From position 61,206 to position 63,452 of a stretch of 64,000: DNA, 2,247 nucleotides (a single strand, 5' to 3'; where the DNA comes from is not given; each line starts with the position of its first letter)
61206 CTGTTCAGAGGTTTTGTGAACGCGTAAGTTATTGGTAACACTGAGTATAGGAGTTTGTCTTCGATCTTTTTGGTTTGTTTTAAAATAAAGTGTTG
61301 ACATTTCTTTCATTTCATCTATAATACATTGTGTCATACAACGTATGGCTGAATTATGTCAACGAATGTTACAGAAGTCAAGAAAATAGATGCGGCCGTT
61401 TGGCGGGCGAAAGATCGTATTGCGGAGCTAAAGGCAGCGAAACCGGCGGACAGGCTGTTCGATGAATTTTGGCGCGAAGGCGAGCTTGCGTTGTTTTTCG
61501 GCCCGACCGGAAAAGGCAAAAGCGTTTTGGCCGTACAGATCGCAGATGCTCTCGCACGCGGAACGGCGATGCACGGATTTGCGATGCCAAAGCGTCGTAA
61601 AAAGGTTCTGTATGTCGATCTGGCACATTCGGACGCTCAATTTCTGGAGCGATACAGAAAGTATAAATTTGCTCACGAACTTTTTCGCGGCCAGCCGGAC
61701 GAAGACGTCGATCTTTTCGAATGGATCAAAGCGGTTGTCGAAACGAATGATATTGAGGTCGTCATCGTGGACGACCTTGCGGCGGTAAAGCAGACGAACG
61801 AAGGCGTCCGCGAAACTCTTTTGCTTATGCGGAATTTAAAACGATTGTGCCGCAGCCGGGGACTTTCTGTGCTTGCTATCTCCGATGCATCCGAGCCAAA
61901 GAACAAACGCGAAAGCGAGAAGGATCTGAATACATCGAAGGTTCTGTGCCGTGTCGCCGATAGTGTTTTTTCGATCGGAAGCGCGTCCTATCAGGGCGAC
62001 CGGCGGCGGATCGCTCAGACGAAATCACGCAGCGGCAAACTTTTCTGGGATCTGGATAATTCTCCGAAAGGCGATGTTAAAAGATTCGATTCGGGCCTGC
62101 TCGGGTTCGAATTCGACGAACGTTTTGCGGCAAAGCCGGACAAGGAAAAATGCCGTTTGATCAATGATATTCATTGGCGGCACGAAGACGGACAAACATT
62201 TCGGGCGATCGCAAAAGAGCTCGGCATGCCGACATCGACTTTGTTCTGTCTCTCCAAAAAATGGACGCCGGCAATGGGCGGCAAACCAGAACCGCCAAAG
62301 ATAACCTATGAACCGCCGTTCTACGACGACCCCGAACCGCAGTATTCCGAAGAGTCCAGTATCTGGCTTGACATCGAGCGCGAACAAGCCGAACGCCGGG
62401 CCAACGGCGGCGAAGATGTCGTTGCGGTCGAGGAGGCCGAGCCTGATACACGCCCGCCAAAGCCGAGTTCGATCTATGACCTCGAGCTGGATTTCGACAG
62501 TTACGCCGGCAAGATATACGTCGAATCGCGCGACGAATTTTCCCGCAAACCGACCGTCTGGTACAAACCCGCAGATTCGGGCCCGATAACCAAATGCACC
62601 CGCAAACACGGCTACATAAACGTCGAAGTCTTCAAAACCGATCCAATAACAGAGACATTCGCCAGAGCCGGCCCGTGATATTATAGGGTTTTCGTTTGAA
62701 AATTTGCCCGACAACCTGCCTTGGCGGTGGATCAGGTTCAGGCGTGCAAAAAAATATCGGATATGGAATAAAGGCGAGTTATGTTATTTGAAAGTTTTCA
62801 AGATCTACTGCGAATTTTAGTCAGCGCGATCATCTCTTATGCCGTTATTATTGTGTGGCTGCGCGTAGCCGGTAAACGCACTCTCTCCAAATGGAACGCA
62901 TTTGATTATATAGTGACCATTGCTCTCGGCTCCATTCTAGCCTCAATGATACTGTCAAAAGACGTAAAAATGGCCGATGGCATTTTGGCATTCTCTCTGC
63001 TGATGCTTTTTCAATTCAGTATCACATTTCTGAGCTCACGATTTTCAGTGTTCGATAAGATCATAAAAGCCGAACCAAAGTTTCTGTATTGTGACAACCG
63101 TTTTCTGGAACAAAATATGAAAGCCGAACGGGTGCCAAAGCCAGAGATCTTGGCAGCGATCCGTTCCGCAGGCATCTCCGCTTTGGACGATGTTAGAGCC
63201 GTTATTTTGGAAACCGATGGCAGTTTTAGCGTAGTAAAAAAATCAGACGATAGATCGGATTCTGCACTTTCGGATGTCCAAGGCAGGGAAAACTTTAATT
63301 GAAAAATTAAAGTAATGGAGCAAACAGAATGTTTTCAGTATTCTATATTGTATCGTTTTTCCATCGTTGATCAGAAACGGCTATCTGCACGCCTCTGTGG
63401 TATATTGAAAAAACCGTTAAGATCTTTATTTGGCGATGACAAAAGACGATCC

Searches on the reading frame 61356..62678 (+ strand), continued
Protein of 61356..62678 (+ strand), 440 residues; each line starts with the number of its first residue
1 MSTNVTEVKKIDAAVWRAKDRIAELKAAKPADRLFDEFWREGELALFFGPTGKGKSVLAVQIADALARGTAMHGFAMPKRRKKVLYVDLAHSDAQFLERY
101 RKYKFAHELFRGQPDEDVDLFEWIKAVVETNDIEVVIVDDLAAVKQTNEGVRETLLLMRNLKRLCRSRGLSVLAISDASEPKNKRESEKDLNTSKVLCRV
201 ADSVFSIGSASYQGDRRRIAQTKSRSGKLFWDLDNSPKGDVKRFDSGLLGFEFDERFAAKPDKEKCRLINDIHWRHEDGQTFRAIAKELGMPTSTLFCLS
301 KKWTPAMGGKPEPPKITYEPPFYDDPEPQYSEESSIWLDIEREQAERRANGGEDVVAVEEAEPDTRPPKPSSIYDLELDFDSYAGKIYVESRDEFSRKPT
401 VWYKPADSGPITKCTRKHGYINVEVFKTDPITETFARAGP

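Call 62: search_solved_structures(query=A1, max_evalue=0.1)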
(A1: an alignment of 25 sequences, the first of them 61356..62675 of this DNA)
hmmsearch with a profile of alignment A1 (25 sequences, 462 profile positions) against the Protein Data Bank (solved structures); distinct sequences matched with E-value up to 0.1: 13.
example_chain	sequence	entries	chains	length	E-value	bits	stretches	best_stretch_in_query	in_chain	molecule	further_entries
7qv8_A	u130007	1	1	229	0.0027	19.7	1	126-189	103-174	DNA repair protein RAD51 homolog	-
9zzr_D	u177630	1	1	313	0.0048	18.8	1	40-192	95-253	DNA repair protein RAD51 homolog 4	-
8faz_D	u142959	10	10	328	0.0054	18.7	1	41-192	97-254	DNA repair protein RAD51 homolog 4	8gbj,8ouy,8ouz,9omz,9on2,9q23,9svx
9q25_D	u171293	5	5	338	0.0056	18.6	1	38-192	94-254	DNA repair protein RAD51 homolog 4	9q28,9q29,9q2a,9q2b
1szp_A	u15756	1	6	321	0.0062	18.5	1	128-189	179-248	DNA repair protein RAD51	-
9d46_C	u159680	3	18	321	0.0063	18.5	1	128-189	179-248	DNA repair protein RAD51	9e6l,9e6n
9b2d_C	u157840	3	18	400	0.0098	17.8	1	128-189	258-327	DNA repair protein RAD51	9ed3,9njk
3lda_A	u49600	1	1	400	0.0099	17.8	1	128-189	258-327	DNA repair protein RAD51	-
9q2c_G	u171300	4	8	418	0.01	17.7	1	128-189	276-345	DNA repair protein RAD51 homolog | DNA repair protein RAD51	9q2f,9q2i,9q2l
3cmu_A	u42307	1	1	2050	0.013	17.4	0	118-156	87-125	Protein recA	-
3cmt_A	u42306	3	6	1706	0.019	16.9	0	118-156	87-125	Protein recA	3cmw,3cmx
3cmv_A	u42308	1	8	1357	0.025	16.5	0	118-156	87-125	Protein recA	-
2l0k_A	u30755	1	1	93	0.054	15.4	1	278-331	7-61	Stage III sporulation protein D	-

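Call 64: find_related_loci(query=A1, collection=viral_contigs, flank=5000)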
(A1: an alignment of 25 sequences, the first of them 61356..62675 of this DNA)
Query A1 (440 aa) in viral_contigs; peptide patterns used: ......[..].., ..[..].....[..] (x = any residue, [..] = any of these).
61 stretches matched a pattern, but none encodes a relative of the query by tblastn (E <= 1e-3).

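Call 70: search_protein_families(library=pfam, proteins=[L003:6498-6941:+], max_evalue=0.05)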
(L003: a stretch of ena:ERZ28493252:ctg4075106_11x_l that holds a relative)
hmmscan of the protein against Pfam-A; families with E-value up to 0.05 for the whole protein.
L003:6498-6941:+ (147 aa): 1 family
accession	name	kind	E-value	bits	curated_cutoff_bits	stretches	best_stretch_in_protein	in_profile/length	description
PF01797.21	Y1_Tnp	-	3.9e-24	85.5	23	1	7-116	4-121/121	Transposase IS200 like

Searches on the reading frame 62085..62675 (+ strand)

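Call 70: search_protein_families(library=pfam, proteins=[window:62085-62675:+], max_evalue=0.05)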
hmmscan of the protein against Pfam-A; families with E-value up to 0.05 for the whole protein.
window:62085-62675:+ (197 aa): 3 families
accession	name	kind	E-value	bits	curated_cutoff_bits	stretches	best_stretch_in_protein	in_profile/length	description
PF25787.1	HTH_SB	-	0.0006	20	43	1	29-60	15-46/53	Sleeping Beauty transposase HTH domain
PF13936.12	HTH_38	-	0.0045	17.1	27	1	27-53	11-37/44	Helix-turn-helix domain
PF13384.12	HTH_23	-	0.013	15.7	24.6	1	32-60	13-41/50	Homeodomain-like domain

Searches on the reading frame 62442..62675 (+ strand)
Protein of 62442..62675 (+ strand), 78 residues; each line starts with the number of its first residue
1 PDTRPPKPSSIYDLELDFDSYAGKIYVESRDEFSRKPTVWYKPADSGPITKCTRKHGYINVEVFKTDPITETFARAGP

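Call 60: predict_structure(alignment_id=A3)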
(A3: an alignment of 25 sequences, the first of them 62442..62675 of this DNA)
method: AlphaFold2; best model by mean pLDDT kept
length: 78 residues; sequences in the alignment: 25
mean_pLDDT: 81.8   pTM: 0.66
mean pLDDT of the five models: 81.8, 81.5, 79.4, 77.4, 77.4
residues with pLDDT >= 90: 36; 70-90: 24; 50-70: 15; < 50: 3
segments of 3 or more residues with pLDDT < 50: 76-78
pLDDT, mean of each block of 10 residues (from residue 1): 63 90 92 91 88 92 80 53
secondary structure, 60 per line:
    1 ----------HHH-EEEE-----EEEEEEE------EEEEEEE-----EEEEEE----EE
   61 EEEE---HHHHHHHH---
elements in order: E15-18 E24-30 E37-43 E49-54 E59-64 H68-75

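Call 65: fold_search(model_id=the predicted structure, library=pdb)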
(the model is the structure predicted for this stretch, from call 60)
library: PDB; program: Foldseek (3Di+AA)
matches with E <= 10: 482; with E <= 0.001: 0
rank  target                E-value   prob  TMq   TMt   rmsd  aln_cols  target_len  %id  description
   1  5tgf_A                9.0e-01  0.44  0.34  0.10   7.1        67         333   13  Crystal structure of putative beta-lactamase from Bacteroides dorei DSM 17855 (released 2016-10-26)
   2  9og0_E                9.5e-01  0.12  0.25  0.09  26.4        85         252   10  Cryo-EM structure of OS9-SEL1L-HRD1 dimer (released 2025-07-30)
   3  4bdw                  1.1e+00  0.30  0.29  0.28   6.1        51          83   14  The structure of the FnI-EGF tandem domain of coagulation factor XII in complex with Holmium (released 2013-02-13)
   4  4zxa_W                1.3e+00  0.63  0.41  0.12   4.0        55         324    5  Crystal Structure of hydroquinone 1,2-dioxygenase PnpCD in complex with Cd2+ and 4-hydroxybenzonitrile (released 2015-09-02)
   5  7z3n_Lk               1.5e+00  0.47  0.32  0.32   4.9        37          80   19  Cryo-EM structure of the ribosome-associated RAC complex on the 80S ribosome - RAC-1 conformation (released 2023-04-12)
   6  9lvk_E                1.5e+00  0.30  0.33  0.11   5.3        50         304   16  Cryo-EM structure of CASTOR1 bound human GATOR2 complex (released 2025-08-13)
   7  9n96_D                1.5e+00  0.08  0.23  0.20  10.2        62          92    8  CRYO-EM STRUCTURE OF human U7 SM RING IN COMPLEX WITH SYMPLEKIN N-TERMINAL DOMAIN (released 2026-01-21)
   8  4zxd_X                1.6e+00  0.60  0.41  0.11   3.8        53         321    4  Crystal Structure of hydroquinone 1,2-dioxygenase PnpCD (released 2015-09-02)
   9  8yxv_E                1.6e+00  0.57  0.38  0.36   3.9        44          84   16  Toxin-antitoxin complex from Streptococcus pneumoniae (released 2025-04-09)
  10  4gzv_A                1.7e+00  0.11  0.26  0.16   6.2        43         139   19  Crystal structure of a lipocalin family protein (BACOVA_00364) from Bacteroides ovatus ATCC 8483 at 1.95 A resolution (released 2012-11-07)
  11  6u2a                  1.8e+00  0.66  0.42  0.11   2.8        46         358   11  ShyA endopeptidase from Vibrio cholera (open form) (released 2020-05-27)
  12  6swa_i                1.8e+00  0.44  0.31  0.34   5.2        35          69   14  Mus musculus brain neocortex ribosome 60S bound to Ebp1 (released 2020-09-30)
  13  2bol_A                1.8e+00  0.06  0.21  0.08   9.7        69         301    7  CRYSTAL STRUCTURE AND ASSEMBLY OF TSP36, A METAZOAN SMALL HEAT SHOCK PROTEIN (released 2005-09-23)
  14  9oti_P                1.9e+00  0.28  0.33  0.11   5.3        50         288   16  GATOR2 complex bound to arginine sensor CASTOR1 (released 2025-10-01)
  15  3vqm_K                1.9e+00  0.12  0.29  0.22   9.7        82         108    5  Small heat shock protein hsp14.0 of C-terminal deletion variant with C-terminal peptide (released 2012-06-06)
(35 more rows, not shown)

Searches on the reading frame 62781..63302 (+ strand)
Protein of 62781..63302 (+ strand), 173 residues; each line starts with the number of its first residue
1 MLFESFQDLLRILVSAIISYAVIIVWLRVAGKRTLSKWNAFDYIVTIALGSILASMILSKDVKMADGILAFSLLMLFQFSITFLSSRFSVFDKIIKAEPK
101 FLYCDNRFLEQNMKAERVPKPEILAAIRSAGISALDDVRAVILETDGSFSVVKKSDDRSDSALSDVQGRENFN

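Call 8: search_protein_families(library=pfam, proteins=[window:62781-63302:+], max_evalue=0.01)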
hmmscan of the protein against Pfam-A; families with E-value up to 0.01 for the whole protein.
window:62781-63302:+ (173 aa): 2 families
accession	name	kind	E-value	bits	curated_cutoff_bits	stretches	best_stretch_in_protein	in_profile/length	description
PF04239.17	DUF421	-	3.4e-13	49.6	23.6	1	87-158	2-73/129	YetF C-terminal domain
PF20730.2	YetF_N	-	1.2e-07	31.9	26.5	1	12-83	4-75/76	YetF N-terminal transmembrane domain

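Call 9: search_protein_families(library=ncbifam, proteins=[window:62781-63302:+], max_evalue=0.01)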
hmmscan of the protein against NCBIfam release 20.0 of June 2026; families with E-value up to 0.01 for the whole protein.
window:62781-63302:+ (173 aa): 1 family
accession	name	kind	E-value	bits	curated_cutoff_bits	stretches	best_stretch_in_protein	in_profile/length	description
NF045757.1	MPN565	equivalog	0.00053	19.7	130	1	9-118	70-178/200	MPN565 family protein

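Call 19: search_protein_families(library=padloc, proteins=[window:62781-63302:+], max_evalue=0.01)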
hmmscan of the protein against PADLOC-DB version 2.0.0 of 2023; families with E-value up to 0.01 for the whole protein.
window:62781-63302:+ (173 aa): 0 families
